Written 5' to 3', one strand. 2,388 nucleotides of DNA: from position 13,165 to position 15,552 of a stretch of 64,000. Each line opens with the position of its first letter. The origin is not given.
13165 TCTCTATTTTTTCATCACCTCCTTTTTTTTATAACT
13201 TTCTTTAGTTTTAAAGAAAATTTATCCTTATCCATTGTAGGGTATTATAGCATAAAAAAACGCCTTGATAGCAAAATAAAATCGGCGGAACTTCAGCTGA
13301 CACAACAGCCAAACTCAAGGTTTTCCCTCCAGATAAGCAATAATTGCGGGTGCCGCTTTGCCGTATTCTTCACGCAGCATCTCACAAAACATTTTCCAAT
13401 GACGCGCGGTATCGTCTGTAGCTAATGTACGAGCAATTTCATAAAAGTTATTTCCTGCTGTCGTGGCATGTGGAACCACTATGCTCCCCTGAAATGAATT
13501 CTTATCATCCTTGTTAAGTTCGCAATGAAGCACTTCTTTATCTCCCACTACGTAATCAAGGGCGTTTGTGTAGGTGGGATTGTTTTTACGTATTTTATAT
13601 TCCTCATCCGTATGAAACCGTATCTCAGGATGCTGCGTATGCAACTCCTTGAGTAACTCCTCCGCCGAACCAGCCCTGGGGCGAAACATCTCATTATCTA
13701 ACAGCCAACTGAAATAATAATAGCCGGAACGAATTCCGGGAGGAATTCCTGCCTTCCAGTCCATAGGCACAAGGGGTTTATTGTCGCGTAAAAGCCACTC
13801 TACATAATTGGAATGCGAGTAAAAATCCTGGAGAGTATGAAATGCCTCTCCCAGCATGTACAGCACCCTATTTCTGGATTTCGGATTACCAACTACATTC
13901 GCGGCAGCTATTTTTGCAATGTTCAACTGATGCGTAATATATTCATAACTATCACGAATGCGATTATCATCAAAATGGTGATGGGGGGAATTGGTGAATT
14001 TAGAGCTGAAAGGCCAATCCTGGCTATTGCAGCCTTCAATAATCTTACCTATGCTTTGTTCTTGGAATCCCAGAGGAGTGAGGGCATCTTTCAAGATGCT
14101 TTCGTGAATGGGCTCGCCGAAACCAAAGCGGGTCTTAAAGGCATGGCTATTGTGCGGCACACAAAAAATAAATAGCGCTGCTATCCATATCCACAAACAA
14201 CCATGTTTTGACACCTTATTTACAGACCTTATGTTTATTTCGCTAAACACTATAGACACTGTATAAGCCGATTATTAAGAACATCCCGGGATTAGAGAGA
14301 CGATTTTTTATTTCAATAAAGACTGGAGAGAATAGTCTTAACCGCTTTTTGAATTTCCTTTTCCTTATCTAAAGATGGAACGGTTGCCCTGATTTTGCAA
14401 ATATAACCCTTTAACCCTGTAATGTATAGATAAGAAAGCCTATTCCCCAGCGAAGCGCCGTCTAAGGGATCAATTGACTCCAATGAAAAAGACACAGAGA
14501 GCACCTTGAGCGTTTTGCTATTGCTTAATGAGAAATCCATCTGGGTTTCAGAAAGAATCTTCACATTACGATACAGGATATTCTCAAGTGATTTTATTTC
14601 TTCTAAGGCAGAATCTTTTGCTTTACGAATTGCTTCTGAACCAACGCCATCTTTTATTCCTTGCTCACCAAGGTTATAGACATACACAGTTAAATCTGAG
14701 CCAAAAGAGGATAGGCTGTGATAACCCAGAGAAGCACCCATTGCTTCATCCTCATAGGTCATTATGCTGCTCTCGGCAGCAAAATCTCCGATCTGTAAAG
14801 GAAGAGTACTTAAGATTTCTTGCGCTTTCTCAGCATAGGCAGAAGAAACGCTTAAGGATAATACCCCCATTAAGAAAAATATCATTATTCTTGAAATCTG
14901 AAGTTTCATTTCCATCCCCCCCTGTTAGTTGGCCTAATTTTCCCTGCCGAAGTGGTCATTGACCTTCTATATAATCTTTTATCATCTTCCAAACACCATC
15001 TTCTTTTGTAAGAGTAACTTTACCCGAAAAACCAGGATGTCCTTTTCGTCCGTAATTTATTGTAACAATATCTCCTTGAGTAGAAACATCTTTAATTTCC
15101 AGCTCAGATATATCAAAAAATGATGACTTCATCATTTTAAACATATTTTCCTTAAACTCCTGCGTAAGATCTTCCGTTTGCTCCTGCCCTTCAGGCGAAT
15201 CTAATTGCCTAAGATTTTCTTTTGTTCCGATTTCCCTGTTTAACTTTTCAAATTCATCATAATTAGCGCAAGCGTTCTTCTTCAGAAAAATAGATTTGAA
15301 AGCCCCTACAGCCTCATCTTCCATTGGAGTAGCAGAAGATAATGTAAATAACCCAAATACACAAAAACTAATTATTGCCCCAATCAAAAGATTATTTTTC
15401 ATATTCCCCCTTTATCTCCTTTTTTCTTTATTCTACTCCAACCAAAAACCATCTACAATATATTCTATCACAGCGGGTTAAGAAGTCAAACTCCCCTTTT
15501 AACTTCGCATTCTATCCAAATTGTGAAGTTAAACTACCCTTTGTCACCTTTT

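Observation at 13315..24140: Five copies of a promoter + hairpin cassette drive unrelated secreted-protein genes; stems show compensatory changes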

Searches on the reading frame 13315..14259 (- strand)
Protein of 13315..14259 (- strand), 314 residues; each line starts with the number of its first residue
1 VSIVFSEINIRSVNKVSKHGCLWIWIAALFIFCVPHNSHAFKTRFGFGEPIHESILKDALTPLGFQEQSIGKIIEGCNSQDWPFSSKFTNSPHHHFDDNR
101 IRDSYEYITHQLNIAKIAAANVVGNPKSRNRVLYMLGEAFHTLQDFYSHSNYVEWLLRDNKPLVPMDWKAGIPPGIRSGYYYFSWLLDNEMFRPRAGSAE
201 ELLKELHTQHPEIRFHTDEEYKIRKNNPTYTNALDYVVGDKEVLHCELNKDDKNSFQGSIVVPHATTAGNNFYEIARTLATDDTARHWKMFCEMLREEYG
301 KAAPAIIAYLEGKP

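Call 15: search_protein_families(library=pfam, proteins=[window:13315-14259:-], max_evalue=0.01)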
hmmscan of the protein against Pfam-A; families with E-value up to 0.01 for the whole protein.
window:13315-14259:- (314 aa): 3 families
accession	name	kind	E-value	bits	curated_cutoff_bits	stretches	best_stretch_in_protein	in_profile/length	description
PF25107.1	VWA7_N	-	2.4e-11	43.9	27.5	1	68-154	22-101/230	VWA7 N-terminal domain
PF07217.16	Het-C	-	5.4e-05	22.4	21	1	127-159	203-235/561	Heterokaryon incompatibility protein Het-C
PF11132.13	SplA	-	0.003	17.7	25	1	110-145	19-54/74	Transcriptional regulator protein (SplA)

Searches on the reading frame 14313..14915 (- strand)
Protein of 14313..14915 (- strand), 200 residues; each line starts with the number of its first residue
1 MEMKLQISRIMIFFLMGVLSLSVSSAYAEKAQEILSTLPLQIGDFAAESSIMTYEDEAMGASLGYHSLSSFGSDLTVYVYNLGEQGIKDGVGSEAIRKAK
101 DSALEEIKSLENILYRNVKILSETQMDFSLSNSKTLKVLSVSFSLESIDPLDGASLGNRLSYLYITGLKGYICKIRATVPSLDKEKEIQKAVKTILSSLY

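Call 15: search_protein_families(library=pfam, proteins=[window:14313-14915:-], max_evalue=0.01)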
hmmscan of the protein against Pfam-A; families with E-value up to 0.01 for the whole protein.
window:14313-14915:- (200 aa): 0 families

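Call 86: search_protein_families(library=pfam, proteins=[window:14313-14915:-], max_evalue=1)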
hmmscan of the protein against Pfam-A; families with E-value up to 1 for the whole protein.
window:14313-14915:- (200 aa): 1 family
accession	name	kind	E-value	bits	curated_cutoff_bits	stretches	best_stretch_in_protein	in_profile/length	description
PF08229.16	SHR3_chaperone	-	0.076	12.4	25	1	10-32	137-159/188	ER membrane protein SH3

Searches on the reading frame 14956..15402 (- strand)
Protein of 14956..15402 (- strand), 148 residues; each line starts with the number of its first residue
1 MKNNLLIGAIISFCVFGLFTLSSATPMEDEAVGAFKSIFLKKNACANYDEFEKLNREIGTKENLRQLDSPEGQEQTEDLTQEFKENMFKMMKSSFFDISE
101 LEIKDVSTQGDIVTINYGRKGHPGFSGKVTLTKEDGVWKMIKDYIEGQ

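Call 15: search_protein_families(library=pfam, proteins=[window:14956-15402:-], max_evalue=0.01)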
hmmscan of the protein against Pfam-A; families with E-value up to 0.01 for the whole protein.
window:14956-15402:- (148 aa): 0 families

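Call 86: search_protein_families(library=pfam, proteins=[window:14956-15402:-], max_evalue=1)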
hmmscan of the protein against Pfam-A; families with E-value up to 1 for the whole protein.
window:14956-15402:- (148 aa): 3 families
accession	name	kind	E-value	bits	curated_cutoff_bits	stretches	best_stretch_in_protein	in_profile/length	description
PF21231.2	GH141_M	-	0.038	14.3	27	1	26-117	9-100/156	GH141 insertion domain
PF10543.14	ORF6N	-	0.064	14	27.8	1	75-141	24-84/86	ORF6N domain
PF12870.14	DUF4878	-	0.11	13.2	24.1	1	77-141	43-112/112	Domain of unknown function (DUF4878)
